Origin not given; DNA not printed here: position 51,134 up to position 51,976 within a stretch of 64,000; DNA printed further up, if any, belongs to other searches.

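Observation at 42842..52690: Compact trans-AT polyketide cluster with a chorismate-lyase-like gene: candidate hydroxybenzoate-primed polyketide in a spore-forming Firmicute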

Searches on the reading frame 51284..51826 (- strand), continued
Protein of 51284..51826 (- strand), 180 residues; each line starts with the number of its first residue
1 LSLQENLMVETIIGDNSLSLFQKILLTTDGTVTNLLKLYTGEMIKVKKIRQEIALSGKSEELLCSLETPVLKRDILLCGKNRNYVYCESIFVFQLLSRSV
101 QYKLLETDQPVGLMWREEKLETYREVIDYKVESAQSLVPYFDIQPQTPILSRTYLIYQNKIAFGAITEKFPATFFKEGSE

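Call 47: search_protein_families(library=pfam, proteins=[L034:416-1690:-, L034:2109-2633:+, L034:2668-5037:+, L034:5052-6059:+, L034:6581-7825:+, L034:7893-9155:+, L034:9180-9791:+, L035:6470-9763:+, L014:6154-8958:+, L016:6390-7778:+], max_evalue=0.0001)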
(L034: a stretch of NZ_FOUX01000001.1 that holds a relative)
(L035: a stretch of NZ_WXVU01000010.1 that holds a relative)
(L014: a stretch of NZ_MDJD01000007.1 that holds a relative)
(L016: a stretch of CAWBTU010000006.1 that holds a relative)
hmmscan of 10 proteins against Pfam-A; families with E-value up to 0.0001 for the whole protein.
L034:416-1690:- (424 aa): 2 families
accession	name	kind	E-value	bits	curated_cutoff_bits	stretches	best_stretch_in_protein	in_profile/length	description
PF07690.21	MFS_1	-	5e-62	210.3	33.4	2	22-362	1-347/347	Major Facilitator Superfamily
PF00083.30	Sugar_tr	-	6e-15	55.5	22.3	1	52-188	46-188/452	Sugar (and other) transporter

L034:2109-2633:+ (174 aa): 1 family
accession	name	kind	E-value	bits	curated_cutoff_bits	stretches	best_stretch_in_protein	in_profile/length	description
PF02357.24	NusG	-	3.8e-20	72.6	22.2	1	14-106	2-93/93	Transcription termination factor nusG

L034:2668-5037:+ (789 aa): 2 families
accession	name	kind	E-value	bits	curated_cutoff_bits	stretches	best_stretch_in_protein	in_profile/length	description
PF00698.26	Acyl_transf_1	-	4.1e-30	105.8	32.7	1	4-272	2-273/319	Acyl transferase domain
PF21607.2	FabD_helical_ins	-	1.2e-22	80.3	27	1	651-727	1-80/80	[Acyl-carrier-protein] S-malonyltransferase, inserted helical domain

L034:5052-6059:+ (335 aa): 1 family
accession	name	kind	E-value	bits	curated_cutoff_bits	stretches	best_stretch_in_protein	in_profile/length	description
PF00698.26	Acyl_transf_1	-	3.7e-29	102.7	32.7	1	15-289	3-275/319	Acyl transferase domain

L034:6581-7825:+ (414 aa): 2 families
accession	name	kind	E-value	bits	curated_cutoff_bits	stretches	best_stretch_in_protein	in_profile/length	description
PF00109.32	ketoacyl-synt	-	6.6e-31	108.2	20.8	1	15-252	5-250/252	Beta-ketoacyl synthase, N-terminal domain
PF02801.28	Ketoacyl-synt_C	-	1.4e-27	96.5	20.8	1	262-371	1-118/119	Beta-ketoacyl synthase, C-terminal domain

L034:7893-9155:+ (420 aa): 1 family
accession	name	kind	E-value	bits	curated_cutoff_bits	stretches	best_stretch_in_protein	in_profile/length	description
PF00067.27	p450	-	9.5e-35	120.7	22.8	2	290-388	324-431/462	Cytochrome P450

L034:9180-9791:+ (203 aa): 1 family
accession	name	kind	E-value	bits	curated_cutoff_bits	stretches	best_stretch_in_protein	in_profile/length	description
PF21347.3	DUF3108_like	-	1.5e-05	25.4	27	1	120-168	137-185/199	DUF3108-like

L035:6470-9763:+ (1097 aa): 2 families
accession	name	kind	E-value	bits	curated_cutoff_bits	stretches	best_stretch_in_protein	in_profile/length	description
PF00698.26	Acyl_transf_1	-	3.1e-55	188.3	32.7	2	336-589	2-258/319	Acyl transferase domain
PF21607.2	FabD_helical_ins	-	1.2e-19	70.7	27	1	973-1048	2-80/80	[Acyl-carrier-protein] S-malonyltransferase, inserted helical domain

L014:6154-8958:+ (934 aa): 3 families
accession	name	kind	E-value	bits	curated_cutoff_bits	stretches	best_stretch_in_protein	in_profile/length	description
PF00593.30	TonB_dep_Rec_b-barrel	-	1.7e-16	61.6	27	1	400-887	26-436/436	TonB dependent receptor-like, beta-barrel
PF13715.12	CarbopepD_reg_2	-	2.3e-16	60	32.2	1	27-109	1-88/88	CarboxypepD_reg-like domain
PF07715.20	Plug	-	1.4e-14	54.9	23.9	1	118-227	2-107/107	TonB-dependent Receptor Plug Domain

L016:6390-7778:+ (462 aa): 2 families
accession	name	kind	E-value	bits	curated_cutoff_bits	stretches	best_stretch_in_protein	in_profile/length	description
PF01554.23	MatE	-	4.2e-40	137.5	24.9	2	26-192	1-161/161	MatE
PF03023.19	MurJ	-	5.3e-08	32.4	27.4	1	18-234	197-405/451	Lipid II flippase MurJ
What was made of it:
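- The locus L034 has the expected trans-AT accessory genes: a NusG-like gene, AT-ER, AH, a free KS and a P450 (call 47).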

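Call 68: predict_structure(alignment_id=A1)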
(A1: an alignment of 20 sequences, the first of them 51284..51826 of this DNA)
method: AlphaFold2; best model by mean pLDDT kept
length: 180 residues; sequences in the alignment: 20
mean_pLDDT: 91.5   pTM: 0.87
mean pLDDT of the five models: 91.5, 91.3, 90.8, 90.1, 89.9
residues with pLDDT >= 90: 144; 70-90: 28; 50-70: 5; < 50: 3
segments of 3 or more residues with pLDDT < 50: none
pLDDT, mean of each block of 10 residues (from residue 1): 70 92 92 93 95 96 96 97 97 94 92 85 91 95 96 94 96 79
secondary structure, 60 per line:
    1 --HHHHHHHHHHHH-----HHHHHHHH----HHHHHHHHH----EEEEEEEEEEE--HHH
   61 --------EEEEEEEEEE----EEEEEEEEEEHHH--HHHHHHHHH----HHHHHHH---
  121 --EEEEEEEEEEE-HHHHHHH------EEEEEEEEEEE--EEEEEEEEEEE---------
elements in order: H3-14 H20-27 H32-40 E45-55 E69-78 E83-92 H98-106 H111-117 E123-133 H135-141 E148-158 E161-171

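Call 70: fold_search(model_id=the predicted structure, library=pdb)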
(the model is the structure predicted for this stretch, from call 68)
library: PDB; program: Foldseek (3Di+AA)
matches with E <= 10: 1226; with E <= 0.001: 58
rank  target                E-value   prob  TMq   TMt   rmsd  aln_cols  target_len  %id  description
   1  2nwi_F                1.4e-12  1.00  0.79  0.89   1.7       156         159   28  Crystal structure of protein AF1396 from Archaeoglobus fulgidus, Pfam DUF98 (released 2006-11-21)
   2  2nwi_A                5.0e-12  1.00  0.79  0.88   1.8       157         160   28  Crystal structure of protein AF1396 from Archaeoglobus fulgidus, Pfam DUF98 (released 2006-11-21)
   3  2nwi_B                3.3e-11  1.00  0.75  0.87   1.9       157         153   26  Crystal structure of protein AF1396 from Archaeoglobus fulgidus, Pfam DUF98 (released 2006-11-21)
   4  3f8m_A                2.9e-07  1.00  0.62  0.50   3.1       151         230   13  Crystal Structure of PhnF from Mycobacterium smegmatis (released 2009-11-17)
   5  3f8m_B                5.6e-07  1.00  0.62  0.51   3.2       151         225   14  Crystal Structure of PhnF from Mycobacterium smegmatis (released 2009-11-17)
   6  2wv0_A                5.6e-07  1.00  0.58  0.44   3.8       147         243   15  Crystal structure of the GntR-HutC family member YvoA from Bacillus subtilis (released 2010-01-12)
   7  3f8l_B                5.9e-07  1.00  0.62  0.66   3.1       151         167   14  Crystal Structure of the Effector Domain of PhnF from Mycobacterium smegmatis (released 2009-11-17)
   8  2wv0_E                6.3e-07  1.00  0.61  0.48   4.6       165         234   14  Crystal structure of the GntR-HutC family member YvoA from Bacillus subtilis (released 2010-01-12)
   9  3cnv_D                6.6e-07  1.00  0.56  0.63   3.6       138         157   12  Crystal structure of the ligand-binding domain of a putative GntR-family transcriptional regulator from Bordetella bro (released 2008-04-29)
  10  2wv0_F                1.0e-06  1.00  0.63  0.49  10.6       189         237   13  Crystal structure of the GntR-HutC family member YvoA from Bacillus subtilis (released 2010-01-12)
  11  2wv0_G                1.1e-06  1.00  0.63  0.49  10.8       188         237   14  Crystal structure of the GntR-HutC family member YvoA from Bacillus subtilis (released 2010-01-12)
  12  3f8l_A                1.2e-06  1.00  0.62  0.68   3.4       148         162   12  Crystal Structure of the Effector Domain of PhnF from Mycobacterium smegmatis (released 2009-11-17)
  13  2p19_A                1.3e-06  1.00  0.55  0.66   3.8       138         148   14  Crystal structure of bacterial regulatory protein of gntR family from Corynebacterium glutamicum (released 2007-05-22)
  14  4u0v_B                1.4e-06  1.00  0.60  0.46   3.9       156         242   15  Crystal structure of YvoA from Bacillus subtilis in complex with glucosamine-6-phosphate (released 2015-01-14)
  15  2wv0_B                1.5e-06  1.00  0.61  0.47   4.5       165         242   13  Crystal structure of the GntR-HutC family member YvoA from Bacillus subtilis (released 2010-01-12)
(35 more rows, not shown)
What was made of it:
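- On Chorismate pyruvate-lyase (Rv2949c-like / UbiC superfamily): UTRA domains and UbiC score alike, at TM 0.55-0.63 (call 70).
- Tried and rejected: Fold search to separate lyase from UTRA regulator: uninformative, because both share the fold (call 70).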
